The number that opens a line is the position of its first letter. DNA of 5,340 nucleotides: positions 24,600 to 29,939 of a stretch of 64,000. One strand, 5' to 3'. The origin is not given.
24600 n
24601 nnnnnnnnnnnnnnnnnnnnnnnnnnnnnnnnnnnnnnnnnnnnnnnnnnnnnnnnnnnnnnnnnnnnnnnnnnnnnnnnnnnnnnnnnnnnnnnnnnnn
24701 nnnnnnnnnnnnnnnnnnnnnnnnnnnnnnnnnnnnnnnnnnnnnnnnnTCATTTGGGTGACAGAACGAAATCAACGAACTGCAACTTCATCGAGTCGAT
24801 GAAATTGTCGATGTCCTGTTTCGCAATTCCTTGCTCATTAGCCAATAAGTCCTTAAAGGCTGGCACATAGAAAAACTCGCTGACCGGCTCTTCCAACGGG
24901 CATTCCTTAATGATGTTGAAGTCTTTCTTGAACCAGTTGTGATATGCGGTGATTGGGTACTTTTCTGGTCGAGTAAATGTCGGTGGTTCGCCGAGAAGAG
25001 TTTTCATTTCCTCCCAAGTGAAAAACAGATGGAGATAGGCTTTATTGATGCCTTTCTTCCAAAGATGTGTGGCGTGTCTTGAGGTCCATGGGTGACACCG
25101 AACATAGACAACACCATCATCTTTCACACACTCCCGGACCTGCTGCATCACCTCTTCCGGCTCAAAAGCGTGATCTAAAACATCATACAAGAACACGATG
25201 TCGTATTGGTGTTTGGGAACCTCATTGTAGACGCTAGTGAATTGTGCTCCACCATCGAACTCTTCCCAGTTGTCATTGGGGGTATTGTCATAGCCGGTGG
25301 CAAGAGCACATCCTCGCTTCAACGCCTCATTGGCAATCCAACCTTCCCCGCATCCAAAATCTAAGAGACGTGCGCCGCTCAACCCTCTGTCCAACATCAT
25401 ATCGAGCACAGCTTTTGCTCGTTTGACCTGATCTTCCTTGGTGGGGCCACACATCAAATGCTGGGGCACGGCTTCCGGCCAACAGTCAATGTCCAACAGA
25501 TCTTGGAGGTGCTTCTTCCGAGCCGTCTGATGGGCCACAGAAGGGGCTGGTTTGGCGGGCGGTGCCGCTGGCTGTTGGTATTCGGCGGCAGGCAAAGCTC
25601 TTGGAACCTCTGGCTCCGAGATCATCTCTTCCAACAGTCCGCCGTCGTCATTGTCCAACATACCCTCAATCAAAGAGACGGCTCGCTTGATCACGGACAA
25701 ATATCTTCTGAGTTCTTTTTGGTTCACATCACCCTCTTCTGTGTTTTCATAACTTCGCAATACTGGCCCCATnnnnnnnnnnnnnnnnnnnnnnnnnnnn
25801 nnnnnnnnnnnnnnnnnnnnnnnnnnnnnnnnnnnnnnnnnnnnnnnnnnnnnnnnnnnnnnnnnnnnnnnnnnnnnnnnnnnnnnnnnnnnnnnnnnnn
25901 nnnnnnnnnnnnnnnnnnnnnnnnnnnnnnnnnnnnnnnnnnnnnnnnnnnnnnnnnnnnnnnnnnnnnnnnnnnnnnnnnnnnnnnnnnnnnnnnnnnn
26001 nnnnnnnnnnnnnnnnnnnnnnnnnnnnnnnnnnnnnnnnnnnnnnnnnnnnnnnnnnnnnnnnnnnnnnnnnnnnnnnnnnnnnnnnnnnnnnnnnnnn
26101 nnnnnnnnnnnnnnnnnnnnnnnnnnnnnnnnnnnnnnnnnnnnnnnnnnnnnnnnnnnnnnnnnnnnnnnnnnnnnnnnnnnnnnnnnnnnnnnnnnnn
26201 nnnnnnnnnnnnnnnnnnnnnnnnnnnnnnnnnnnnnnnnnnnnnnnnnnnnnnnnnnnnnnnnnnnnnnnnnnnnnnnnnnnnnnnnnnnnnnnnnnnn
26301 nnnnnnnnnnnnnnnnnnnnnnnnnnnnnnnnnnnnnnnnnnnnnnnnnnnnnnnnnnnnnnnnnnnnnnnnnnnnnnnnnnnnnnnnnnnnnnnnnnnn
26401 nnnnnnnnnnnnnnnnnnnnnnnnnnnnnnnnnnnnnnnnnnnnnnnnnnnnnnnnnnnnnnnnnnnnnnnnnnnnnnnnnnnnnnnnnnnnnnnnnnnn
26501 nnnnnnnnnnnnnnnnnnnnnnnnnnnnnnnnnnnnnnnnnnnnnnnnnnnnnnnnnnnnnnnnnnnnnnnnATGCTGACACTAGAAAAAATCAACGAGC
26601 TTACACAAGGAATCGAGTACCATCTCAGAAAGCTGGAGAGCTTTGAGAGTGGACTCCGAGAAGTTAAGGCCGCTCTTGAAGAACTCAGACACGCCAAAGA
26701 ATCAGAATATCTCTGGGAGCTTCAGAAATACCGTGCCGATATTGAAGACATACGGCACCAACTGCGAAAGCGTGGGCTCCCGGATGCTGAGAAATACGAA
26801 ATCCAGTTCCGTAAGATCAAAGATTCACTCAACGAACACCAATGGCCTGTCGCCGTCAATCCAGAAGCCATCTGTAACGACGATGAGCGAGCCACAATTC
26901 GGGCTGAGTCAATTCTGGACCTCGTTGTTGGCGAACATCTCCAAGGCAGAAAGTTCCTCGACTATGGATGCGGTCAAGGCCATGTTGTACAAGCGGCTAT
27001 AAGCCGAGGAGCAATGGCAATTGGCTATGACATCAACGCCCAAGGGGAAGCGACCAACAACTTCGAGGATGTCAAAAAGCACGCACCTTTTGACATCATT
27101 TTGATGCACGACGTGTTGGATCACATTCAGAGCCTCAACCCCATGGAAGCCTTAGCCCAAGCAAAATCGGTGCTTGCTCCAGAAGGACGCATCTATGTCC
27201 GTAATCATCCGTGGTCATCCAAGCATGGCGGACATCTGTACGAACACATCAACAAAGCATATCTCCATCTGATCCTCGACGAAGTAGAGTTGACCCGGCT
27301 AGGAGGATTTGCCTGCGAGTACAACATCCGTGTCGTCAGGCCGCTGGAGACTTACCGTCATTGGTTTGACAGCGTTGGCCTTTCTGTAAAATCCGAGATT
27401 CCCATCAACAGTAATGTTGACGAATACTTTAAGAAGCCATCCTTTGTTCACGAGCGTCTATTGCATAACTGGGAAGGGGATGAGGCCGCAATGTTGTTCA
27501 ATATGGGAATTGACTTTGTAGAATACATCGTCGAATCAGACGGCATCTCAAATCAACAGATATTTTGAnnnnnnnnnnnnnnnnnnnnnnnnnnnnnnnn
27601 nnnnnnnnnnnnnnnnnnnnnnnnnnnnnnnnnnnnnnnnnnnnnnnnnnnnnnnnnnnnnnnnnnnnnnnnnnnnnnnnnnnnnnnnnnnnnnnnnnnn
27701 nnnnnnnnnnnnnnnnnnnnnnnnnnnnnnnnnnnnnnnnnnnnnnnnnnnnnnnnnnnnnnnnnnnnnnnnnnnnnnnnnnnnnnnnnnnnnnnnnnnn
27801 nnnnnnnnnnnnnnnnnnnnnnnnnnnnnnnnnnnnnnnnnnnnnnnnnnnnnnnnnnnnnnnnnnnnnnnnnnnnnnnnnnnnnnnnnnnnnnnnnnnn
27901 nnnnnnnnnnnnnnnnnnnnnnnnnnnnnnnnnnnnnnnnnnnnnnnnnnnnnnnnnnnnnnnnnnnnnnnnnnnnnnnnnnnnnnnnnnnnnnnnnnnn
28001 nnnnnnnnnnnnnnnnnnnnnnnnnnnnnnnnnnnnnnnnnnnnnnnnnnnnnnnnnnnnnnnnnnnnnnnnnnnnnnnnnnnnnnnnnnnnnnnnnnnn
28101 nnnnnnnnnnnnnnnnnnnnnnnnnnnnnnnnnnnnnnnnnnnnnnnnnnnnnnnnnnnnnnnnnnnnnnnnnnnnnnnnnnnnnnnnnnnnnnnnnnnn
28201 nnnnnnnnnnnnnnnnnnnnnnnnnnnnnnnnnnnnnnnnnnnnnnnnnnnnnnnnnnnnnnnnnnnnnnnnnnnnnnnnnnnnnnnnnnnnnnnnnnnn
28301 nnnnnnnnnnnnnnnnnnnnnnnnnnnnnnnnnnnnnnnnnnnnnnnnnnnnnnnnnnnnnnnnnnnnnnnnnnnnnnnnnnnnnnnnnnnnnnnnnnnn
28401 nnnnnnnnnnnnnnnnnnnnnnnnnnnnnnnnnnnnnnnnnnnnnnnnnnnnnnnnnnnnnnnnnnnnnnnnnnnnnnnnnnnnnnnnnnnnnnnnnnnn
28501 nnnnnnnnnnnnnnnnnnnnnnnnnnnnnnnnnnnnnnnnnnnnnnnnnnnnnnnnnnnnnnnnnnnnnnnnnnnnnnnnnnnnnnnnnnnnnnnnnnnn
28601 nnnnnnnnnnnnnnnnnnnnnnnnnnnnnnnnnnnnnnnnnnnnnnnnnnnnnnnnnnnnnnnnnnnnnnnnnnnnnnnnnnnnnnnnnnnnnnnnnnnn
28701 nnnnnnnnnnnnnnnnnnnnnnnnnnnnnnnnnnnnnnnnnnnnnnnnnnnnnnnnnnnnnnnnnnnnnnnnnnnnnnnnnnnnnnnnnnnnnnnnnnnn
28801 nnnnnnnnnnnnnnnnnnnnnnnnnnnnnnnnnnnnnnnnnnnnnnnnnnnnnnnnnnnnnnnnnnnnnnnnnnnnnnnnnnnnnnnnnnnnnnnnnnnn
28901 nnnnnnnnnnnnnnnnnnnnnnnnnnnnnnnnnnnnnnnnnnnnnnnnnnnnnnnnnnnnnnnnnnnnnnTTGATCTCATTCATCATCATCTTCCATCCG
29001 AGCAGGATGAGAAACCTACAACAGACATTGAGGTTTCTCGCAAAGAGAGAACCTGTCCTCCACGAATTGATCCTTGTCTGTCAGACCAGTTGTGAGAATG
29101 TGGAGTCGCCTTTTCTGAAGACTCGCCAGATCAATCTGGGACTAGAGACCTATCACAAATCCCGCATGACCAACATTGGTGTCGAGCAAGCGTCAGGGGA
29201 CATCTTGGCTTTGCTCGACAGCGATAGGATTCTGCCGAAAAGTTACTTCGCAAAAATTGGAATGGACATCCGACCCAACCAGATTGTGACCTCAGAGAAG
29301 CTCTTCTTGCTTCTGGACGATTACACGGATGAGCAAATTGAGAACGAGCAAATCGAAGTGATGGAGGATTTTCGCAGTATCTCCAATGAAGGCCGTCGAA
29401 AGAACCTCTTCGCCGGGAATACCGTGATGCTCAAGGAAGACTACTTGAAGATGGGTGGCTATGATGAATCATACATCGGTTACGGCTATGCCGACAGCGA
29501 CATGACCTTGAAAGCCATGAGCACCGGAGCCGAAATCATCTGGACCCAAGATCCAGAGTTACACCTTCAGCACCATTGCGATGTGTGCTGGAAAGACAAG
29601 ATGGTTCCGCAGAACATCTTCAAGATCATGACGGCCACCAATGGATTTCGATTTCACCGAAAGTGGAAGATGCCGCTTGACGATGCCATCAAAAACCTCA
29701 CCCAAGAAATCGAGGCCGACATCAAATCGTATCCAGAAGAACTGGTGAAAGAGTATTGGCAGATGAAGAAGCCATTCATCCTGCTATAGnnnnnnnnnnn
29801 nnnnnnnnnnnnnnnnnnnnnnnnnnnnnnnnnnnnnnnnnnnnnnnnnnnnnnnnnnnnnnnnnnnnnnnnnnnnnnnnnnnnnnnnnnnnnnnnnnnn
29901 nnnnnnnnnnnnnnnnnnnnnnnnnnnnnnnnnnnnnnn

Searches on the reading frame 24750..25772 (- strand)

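Call 14: search_protein_families(library=pfam, proteins=[window:24750-25772:-], max_evalue=0.01)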
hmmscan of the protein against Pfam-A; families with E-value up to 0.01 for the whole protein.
window:24750-25772:- (340 aa): 5 families
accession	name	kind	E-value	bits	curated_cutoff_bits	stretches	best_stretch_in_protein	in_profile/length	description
PF13489.12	Methyltransf_23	-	1.7e-14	54.3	27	1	118-245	8-138/164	Methyltransferase domain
PF08241.18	Methyltransf_11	-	8.1e-08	33.2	21.2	1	137-223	1-94/95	Methyltransferase domain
PF08242.18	Methyltransf_12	-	2.1e-07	32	30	1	137-222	1-98/98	Methyltransferase domain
PF13847.12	Methyltransf_31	-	4.1e-07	30.2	27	1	186-228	71-113/145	Methyltransferase domain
PF13649.12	Methyltransf_25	-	7.2e-05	23.8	27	0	137-165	2-31/97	Methyltransferase domain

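Call 15: search_protein_families(library=phrogs, proteins=[window:24750-25772:-], max_evalue=0.001)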
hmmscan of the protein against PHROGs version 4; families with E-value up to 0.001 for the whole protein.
window:24750-25772:- (340 aa): 1 family
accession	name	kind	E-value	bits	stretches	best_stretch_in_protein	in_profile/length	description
phrog_22502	-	other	6.8e-05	23.7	1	129-224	68-173/276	methyltransferase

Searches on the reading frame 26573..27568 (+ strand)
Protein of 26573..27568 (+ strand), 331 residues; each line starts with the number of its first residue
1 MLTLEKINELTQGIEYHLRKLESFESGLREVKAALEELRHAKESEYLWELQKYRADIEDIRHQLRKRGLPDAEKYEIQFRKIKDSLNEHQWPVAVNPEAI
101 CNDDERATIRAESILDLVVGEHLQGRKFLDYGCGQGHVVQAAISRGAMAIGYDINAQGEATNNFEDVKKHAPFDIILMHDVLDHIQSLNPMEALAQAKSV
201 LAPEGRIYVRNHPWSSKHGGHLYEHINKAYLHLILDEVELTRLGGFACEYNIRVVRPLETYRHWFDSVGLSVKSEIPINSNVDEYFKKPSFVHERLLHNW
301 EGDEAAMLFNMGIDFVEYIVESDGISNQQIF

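Call 14: search_protein_families(library=pfam, proteins=[window:26573-27568:+], max_evalue=0.01)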
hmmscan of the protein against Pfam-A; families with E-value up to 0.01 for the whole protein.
window:26573-27568:+ (331 aa): 6 families
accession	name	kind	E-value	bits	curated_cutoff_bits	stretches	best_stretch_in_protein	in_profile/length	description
PF13489.12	Methyltransf_23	-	1.6e-14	54.4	27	1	114-272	12-161/164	Methyltransferase domain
PF13847.12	Methyltransf_31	-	3.2e-09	37.1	27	1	163-213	62-113/145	Methyltransferase domain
PF08241.18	Methyltransf_11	-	1.5e-07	32.4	21.2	1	129-209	1-95/95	Methyltransferase domain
PF08242.18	Methyltransf_12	-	1.7e-07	32.3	30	1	129-207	1-98/98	Methyltransferase domain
PF13649.12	Methyltransf_25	-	1e-05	26.6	27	1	129-205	2-97/97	Methyltransferase domain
PF08003.17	Methyltransf_9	-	0.0052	16.2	23.8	0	122-156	113-148/315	Protein of unknown function (DUF1698)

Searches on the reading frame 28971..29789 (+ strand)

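Call 38: search_protein_families(library=pfam, proteins=[window:28971-29789:+], max_evalue=0.001)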
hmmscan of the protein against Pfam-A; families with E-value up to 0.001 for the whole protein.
window:28971-29789:+ (272 aa): 3 families
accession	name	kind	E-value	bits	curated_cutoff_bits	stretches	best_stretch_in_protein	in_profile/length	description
PF02709.20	Glyco_transf_7C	-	2.3e-08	34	23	1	143-189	16-62/78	N-terminal domain of galactosyltransferase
PF10111.15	Glyco_tranf_2_2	-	6.8e-08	32.8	27.3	1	30-181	29-198/276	Glycosyltransferase like family 2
PF05679.22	CHGN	-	4.3e-06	26.3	23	1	59-210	337-489/512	Chondroitin N-acetylgalactosaminyltransferase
